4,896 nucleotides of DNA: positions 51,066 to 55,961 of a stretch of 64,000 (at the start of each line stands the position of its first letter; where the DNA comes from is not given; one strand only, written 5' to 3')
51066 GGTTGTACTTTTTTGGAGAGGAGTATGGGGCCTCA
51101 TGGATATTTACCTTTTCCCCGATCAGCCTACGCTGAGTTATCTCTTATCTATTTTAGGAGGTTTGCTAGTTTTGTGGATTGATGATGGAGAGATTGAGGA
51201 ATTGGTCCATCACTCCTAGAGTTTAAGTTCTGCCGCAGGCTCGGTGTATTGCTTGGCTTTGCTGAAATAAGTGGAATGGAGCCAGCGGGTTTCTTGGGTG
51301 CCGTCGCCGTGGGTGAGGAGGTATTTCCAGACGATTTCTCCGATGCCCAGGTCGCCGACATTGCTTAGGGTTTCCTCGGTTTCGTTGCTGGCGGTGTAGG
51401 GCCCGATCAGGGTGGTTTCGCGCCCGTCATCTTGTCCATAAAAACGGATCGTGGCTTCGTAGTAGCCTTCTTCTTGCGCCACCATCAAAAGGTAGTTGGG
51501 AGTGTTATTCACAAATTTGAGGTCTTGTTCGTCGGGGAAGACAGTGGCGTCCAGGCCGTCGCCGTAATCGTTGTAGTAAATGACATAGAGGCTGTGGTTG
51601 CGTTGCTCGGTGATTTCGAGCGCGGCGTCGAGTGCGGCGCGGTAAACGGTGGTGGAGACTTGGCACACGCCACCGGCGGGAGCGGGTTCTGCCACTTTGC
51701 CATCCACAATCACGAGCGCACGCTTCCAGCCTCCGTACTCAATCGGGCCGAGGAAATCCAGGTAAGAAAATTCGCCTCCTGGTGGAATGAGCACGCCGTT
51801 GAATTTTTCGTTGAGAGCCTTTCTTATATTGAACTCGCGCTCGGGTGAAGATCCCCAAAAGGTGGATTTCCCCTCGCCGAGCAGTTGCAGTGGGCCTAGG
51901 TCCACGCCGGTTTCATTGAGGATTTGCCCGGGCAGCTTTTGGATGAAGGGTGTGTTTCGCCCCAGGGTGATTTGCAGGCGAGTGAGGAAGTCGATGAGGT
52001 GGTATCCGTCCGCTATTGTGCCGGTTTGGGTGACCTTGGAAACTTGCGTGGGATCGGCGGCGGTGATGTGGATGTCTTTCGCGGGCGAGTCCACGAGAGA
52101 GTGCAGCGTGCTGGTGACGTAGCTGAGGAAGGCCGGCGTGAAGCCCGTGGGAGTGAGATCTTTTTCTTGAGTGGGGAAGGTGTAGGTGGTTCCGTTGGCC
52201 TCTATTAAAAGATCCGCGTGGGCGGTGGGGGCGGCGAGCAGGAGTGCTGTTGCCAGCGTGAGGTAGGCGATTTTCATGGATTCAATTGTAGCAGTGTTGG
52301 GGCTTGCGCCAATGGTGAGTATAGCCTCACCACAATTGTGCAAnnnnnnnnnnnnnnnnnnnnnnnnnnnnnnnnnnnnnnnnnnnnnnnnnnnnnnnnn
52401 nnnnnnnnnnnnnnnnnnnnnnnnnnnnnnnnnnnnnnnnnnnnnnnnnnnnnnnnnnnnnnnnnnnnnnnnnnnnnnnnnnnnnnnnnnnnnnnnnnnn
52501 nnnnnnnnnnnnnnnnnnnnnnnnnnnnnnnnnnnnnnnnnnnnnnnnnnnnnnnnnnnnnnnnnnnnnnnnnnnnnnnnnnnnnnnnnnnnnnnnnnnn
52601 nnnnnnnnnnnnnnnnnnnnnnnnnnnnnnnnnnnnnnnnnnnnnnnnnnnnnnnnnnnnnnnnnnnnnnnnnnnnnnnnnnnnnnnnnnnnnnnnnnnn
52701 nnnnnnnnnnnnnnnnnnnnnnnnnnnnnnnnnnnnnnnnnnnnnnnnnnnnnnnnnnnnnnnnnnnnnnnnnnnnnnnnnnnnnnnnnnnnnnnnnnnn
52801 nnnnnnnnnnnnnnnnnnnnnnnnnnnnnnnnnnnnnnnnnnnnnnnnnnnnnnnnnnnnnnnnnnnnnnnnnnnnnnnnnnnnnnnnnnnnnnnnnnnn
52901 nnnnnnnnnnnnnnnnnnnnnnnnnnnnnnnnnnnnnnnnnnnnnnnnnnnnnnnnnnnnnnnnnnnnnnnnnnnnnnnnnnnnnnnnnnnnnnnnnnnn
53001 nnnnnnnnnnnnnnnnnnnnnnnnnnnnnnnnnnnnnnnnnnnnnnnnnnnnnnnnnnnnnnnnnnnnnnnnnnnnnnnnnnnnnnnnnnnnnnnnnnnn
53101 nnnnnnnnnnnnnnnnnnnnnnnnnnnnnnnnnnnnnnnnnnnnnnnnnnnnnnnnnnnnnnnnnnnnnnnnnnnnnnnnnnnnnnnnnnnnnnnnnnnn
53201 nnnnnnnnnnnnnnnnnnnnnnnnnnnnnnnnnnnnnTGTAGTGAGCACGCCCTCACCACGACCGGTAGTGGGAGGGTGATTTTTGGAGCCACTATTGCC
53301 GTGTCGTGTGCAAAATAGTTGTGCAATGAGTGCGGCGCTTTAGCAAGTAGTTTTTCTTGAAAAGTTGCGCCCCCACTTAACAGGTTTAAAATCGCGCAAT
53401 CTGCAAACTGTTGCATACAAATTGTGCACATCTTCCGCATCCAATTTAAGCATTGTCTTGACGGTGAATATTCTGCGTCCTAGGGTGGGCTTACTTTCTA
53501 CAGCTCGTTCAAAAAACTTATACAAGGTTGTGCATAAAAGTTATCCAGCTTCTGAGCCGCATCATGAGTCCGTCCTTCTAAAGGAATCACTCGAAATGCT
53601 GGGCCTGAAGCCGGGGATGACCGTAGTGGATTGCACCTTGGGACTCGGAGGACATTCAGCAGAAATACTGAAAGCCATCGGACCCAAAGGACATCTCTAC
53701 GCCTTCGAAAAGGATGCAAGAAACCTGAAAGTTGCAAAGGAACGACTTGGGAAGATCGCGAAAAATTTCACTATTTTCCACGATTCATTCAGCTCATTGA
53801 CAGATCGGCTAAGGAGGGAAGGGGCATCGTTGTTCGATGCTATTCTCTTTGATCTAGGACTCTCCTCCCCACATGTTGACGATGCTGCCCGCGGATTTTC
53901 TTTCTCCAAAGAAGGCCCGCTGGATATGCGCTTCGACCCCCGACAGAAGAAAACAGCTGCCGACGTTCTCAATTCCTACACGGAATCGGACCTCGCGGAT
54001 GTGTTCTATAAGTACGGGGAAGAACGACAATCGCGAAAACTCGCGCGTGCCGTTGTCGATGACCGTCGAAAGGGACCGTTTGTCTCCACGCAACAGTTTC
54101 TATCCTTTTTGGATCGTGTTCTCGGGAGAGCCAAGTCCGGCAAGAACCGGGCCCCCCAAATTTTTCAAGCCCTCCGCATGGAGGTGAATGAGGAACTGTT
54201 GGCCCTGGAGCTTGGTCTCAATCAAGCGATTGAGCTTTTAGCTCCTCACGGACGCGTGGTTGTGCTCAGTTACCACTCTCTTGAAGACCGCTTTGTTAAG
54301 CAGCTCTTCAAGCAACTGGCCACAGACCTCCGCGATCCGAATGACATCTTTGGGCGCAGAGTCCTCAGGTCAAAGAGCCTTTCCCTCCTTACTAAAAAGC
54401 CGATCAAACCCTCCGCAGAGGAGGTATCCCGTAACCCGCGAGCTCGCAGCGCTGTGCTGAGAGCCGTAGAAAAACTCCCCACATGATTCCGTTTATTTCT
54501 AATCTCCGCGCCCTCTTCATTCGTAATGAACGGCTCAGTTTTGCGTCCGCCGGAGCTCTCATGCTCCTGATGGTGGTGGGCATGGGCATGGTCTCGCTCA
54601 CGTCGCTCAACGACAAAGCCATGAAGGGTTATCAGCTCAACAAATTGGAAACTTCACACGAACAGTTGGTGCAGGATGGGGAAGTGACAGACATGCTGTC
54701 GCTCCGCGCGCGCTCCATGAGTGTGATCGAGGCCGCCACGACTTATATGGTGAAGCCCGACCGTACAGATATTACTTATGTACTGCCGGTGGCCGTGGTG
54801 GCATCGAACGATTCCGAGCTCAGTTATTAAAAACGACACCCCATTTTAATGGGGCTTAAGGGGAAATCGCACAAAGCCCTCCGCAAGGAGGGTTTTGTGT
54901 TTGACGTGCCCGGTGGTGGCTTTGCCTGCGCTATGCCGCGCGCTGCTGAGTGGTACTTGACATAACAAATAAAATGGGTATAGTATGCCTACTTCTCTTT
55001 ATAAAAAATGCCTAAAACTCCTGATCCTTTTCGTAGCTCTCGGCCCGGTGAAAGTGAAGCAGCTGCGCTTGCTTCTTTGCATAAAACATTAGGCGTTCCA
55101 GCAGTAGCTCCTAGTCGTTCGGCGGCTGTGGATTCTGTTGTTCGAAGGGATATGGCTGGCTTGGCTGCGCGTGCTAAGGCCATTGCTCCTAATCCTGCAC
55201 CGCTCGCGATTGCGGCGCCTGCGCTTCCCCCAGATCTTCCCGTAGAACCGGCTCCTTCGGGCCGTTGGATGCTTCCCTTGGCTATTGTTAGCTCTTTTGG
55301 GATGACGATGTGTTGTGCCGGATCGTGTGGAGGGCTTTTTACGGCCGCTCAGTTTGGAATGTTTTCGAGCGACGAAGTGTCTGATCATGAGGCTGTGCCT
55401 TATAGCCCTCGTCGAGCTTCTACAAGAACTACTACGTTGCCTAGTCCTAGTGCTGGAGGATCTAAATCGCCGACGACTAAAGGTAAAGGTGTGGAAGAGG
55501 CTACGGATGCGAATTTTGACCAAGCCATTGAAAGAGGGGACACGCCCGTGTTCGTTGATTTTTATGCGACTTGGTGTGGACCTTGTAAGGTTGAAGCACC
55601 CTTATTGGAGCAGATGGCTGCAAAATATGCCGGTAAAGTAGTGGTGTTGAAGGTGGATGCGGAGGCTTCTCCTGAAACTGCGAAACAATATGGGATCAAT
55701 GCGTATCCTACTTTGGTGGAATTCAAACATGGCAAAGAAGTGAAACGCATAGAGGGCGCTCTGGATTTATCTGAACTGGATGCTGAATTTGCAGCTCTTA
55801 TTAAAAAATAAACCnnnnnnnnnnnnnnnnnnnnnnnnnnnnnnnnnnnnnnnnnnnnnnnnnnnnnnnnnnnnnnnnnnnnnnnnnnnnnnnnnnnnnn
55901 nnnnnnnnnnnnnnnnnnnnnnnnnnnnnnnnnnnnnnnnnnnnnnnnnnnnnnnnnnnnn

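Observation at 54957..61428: Thioredoxin-led four-gene cluster of N-in membrane-anchored proteins: candidate uncharacterised envelope system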

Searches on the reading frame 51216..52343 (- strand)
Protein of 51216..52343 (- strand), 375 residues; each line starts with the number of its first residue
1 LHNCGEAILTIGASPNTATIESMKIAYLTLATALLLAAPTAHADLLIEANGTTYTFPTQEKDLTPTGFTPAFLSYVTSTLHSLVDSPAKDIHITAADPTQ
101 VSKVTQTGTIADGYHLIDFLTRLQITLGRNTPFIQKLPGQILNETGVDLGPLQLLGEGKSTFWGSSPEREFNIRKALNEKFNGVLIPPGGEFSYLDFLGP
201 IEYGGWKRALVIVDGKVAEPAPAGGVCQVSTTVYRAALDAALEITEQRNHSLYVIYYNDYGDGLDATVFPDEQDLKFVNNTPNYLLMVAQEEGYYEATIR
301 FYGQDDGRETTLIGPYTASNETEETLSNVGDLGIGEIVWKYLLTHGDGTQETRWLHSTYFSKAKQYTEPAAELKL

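Call 3: search_protein_families(library=pfam, proteins=[window:51216-52343:-], max_evalue=0.1)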
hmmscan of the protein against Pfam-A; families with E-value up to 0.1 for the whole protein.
window:51216-52343:- (375 aa): 1 family
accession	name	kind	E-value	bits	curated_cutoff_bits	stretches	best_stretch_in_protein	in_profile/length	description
PF04294.18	VanW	-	7.3e-31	106.8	27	1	169-293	2-122/130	VanW like protein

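Call 4: search_protein_families(library=ncbifam, proteins=[window:51216-52343:-], max_evalue=0.1)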
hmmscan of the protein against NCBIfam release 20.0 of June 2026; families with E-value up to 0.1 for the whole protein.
window:51216-52343:- (375 aa): 3 families
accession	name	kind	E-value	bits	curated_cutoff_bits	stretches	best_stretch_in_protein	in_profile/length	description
NF033128.2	vanW-gen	equivalog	3.9e-12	46.3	365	1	171-299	72-202/271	glycopeptide resistance accessory protein VanW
NF033122.1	vanW-B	exception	1.1e-06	28.2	610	1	170-282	72-185/275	glycopeptide resistance accessory protein VanW-B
NF033123.1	vanW-G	exception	3.7e-06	26.9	600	1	178-285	78-187/273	glycopeptide resistance accessory protein VanW-G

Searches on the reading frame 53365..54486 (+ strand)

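Call 3: search_protein_families(library=pfam, proteins=[window:53365-54486:+], max_evalue=0.1)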
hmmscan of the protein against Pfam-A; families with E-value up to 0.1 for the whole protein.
window:53365-54486:+ (373 aa): 7 families
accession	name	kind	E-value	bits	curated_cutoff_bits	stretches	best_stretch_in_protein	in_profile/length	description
PF01795.25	Methyltransf_5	-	2.2e-99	333.3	27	1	66-370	3-308/309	MraW methylase family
PF08704.16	GCD14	-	3.1e-07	30.8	26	1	77-173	34-130/247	tRNA methyltransferase complex GCD14 subunit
PF13847.12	Methyltransf_31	-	0.0011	19.1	27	1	82-129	2-49/145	Methyltransferase domain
PF01209.24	Ubie_methyltran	-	0.021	14.6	20.1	0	77-134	41-98/233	ubiE/COQ5 methyltransferase family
PF01189.24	Methyltr_RsmB-F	-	0.022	14.9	27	1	78-167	3-90/199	16S rRNA methyltransferase RsmB/F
PF06962.18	rRNA_methylase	-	0.046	14.1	22.7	0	112-165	2-53/137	Putative rRNA methylase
PF01728.25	FtsJ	-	0.059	13.7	24.1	0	72-174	9-111/181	FtsJ-like methyltransferase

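Call 4: search_protein_families(library=ncbifam, proteins=[window:53365-54486:+], max_evalue=0.1)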
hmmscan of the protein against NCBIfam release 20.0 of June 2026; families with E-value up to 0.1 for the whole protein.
window:53365-54486:+ (373 aa): 13 families
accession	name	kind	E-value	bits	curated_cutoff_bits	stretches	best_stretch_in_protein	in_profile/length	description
TIGR00006.1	TIGR00006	equivalog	2e-91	306.7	154.3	1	65-370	5-309/310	16S rRNA (cytosine(1402)-N(4))-methyltransferase RsmH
NF053511.1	tRNA_U34_MnmM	equivalog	3.9e-10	39.6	135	1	81-165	15-97/183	tRNA 5-(aminomethyl)-2-thiouridylate-methyltransferase MnmM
TIGR02469.1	CbiT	equivalog_domain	0.0021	18.3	78.3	1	76-144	12-80/124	precorrin-6Y C5,15-methyltransferase (decarboxylating) subunit CbiT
NF010549.0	PRK13942.1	equivalog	0.0032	17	282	1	77-132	71-126/215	protein-L-isoaspartate O-methyltransferase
NF008390.0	PRK11188.1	equivalog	0.0042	16.7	269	0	81-113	49-81/209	23S rRNA (uridine(2552)-2'-O)-methyltransferase RlmE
NF001240.0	PRK00216.1-1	equivalog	0.013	14.6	378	1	75-130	55-110/251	bifunctional demethylmenaquinone methyltransferase/2-methoxy-6-polyprenyl-1,4-benzoquinol methylase UbiE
NF008149.0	PRK10901.1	equivalog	0.018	14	375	1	76-164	244-328/434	16S rRNA (cytosine(967)-C(5))-methyltransferase RsmB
NF001556.0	PRK00377.1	equivalog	0.029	14.1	238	1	76-132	33-89/198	cobalt-precorrin-6Y C(15)-methyltransferase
NF001243.0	PRK00216.1-4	equivalog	0.033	13.5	235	1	71-137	35-102/237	demethylmenaquinone methyltransferase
NF011493.0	PRK14901.1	equivalog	0.033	13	540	1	78-164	249-335/447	16S rRNA (cytosine(967)-C(5))-methyltransferase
TIGR00563.1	rsmB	equivalog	0.06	12.4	269.05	1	78-166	240-326/437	16S rRNA (cytosine(967)-C(5))-methyltransferase RsmB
TIGR00438.1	rrmJ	equivalog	0.076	12.5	300.15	0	81-114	30-63/188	23S rRNA (uridine(2552)-2'-O)-methyltransferase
TIGR02752.1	MenG_heptapren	equivalog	0.09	12.3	419.85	0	72-130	34-92/231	demethylmenaquinone methyltransferase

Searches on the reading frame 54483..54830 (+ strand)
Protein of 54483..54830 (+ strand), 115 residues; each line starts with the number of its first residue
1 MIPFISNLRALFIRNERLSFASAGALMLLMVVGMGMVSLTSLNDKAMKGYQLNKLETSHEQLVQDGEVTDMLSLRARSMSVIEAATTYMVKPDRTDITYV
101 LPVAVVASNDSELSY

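Call 3: search_protein_families(library=pfam, proteins=[window:54483-54830:+], max_evalue=0.1)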
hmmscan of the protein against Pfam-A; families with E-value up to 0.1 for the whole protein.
window:54483-54830:+ (115 aa): 1 family
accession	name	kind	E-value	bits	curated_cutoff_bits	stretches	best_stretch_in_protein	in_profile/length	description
PF21498.3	Obc1_C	-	0.0026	17.1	27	1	7-72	225-284/370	Oxalate biosynthetic component 1, C-terminal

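Call 4: search_protein_families(library=ncbifam, proteins=[window:54483-54830:+], max_evalue=0.1)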
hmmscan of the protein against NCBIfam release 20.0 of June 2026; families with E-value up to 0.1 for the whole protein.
window:54483-54830:+ (115 aa): 0 families

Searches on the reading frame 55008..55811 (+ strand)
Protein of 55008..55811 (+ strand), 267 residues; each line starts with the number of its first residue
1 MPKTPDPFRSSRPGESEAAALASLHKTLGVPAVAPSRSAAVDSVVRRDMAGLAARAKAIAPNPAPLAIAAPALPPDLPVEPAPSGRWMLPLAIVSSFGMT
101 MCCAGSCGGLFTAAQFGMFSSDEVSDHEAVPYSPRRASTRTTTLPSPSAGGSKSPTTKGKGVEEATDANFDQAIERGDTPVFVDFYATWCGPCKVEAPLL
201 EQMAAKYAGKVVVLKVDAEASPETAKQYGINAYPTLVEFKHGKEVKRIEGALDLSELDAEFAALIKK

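Call 3: search_protein_families(library=pfam, proteins=[window:55008-55811:+], max_evalue=0.1)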
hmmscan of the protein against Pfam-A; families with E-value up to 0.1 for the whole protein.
window:55008-55811:+ (267 aa): 8 families
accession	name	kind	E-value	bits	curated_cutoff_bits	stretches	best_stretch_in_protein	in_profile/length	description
PF00085.26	Thioredoxin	-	6.2e-29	100.5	23.5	1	162-259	2-99/103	Thioredoxin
PF13098.12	Thioredoxin_2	-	7.1e-07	30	27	1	179-259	6-102/104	Thioredoxin-like domain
PF13728.12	TraF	-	6.1e-05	23.4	23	1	185-242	136-202/224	F plasmid transfer operon protein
PF00578.27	AhpC-TSA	-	8.2e-05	23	26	1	171-225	21-77/124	AhpC/TSA family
PF13899.12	Thioredoxin_7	-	0.00013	22.5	27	1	168-236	8-78/83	Thioredoxin-like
PF13905.12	Thioredoxin_8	-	0.0012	19.5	27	1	179-224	2-49/94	Thioredoxin-like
PF08534.16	Redoxin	-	0.0026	18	26.6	1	169-212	20-66/148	Redoxin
PF07449.17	HyaE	-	0.064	13.8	22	0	210-255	62-106/108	Hydrogenase-1 expression protein HyaE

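Call 4: search_protein_families(library=ncbifam, proteins=[window:55008-55811:+], max_evalue=0.1)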
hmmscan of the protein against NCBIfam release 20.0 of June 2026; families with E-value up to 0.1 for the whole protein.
window:55008-55811:+ (267 aa): 18 families
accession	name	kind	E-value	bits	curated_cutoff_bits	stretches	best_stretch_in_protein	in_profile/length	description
TIGR01068.1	thioredoxin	equivalog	4.1e-30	103.9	96.8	1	166-261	2-97/101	thioredoxin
NF008229.0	PRK10996.1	equivalog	3.8e-24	85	125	1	150-259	26-133/141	thioredoxin TrxC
NF006898.0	PRK09381.1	equivalog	4.5e-22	78.5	138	1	165-257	8-100/109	thioredoxin TrxA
TIGR01126.1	pdi_dom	equivalog_domain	2.8e-20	72.6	107.2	1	166-257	2-97/105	protein disulfide-isomerase domain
TIGR01130.1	ER_PDI_fam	subfamily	7.8e-17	62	344.25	1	162-251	3-94/476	protein disulfide-isomerase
NF047697.1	ThioredTrxAClost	equivalog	1.6e-12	47.5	140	1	166-249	5-88/105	thioredoxin TrxA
NF002854.0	PRK03147.1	subfamily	8.2e-08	32.3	170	1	180-235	64-119/176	thiol-disulfide oxidoreductase ResA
TIGR00385.1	dsbE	subfamily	7.7e-07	28.9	123.15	1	165-207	51-92/173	DsbE family thiol:disulfide interchange protein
NF045694.1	seleno_TsoB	exception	1.7e-06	26.4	805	1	158-246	453-551/572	rhodanese/DsbD fusion-like selenoprotein TsoB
NF047696.1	ThlDiSintTplARhiz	equivalog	3.3e-05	23.7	230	1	181-219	100-141/219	thiol:disulfide interchange protein TlpA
NF001419.0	PRK00293.1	subfamily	0.00011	21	330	1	170-259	466-567/574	protein-disulfide reductase DsbD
NF041202.1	StoA_CxxC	exception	0.0014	18.5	210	1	181-217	55-91/163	endospore biogenesis thiol-disulfide oxidoreductase StoA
TIGR00411.1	redox_disulf_1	equivalog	0.0025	17.8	92.75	1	188-237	9-58/82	MJ0307 family thioredoxin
NF011941.0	PRK15412.1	equivalog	0.0026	17.3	359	1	174-213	64-102/185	thiol:disulfide interchange protein DsbE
TIGR02740.1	TraF-like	hypoth_equivalog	0.0039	16.5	232.25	1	185-252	176-256/276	TraF-like protein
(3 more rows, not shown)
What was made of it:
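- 55008..55811 (+): Gene 1: membrane-anchored canonical thioredoxin. It has an 88-aa net-positive N-terminal region, a roughly 30-aa hydrophobic stretch with an invariant CC..C, a Ser/Thr/Pro linker, and a Trx domain at residues 162-259 with WCGPC at 189-193. Pfam PF00085 6e-29 and TIGR01068 103.9 bits, above the 96.8 cutoff (calls 3, 4).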

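Call 63: search_protein_families(library=padloc, proteins=[window:55008-55811:+], max_evalue=0.01)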
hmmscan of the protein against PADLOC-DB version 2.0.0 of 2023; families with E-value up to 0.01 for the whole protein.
window:55008-55811:+ (267 aa): 0 families

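Call 76: list_cluster_members(proteins=[window:55008-55808:+, window:55815-57119:+, window:57203-59431:+, window:59467-61425:+])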
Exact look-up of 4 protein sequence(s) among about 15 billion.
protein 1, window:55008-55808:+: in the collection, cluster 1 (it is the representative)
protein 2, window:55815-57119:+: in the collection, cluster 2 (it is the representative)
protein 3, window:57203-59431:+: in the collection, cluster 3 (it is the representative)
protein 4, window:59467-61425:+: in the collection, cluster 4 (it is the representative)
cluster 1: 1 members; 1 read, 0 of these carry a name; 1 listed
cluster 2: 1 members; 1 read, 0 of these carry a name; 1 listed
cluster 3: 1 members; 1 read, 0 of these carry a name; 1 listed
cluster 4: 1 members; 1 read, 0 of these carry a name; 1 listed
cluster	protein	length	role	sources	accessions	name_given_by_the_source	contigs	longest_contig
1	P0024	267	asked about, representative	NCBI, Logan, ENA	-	-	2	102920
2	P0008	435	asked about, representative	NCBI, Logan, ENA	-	-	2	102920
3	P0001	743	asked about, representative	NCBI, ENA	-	-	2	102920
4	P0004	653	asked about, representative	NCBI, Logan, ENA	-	-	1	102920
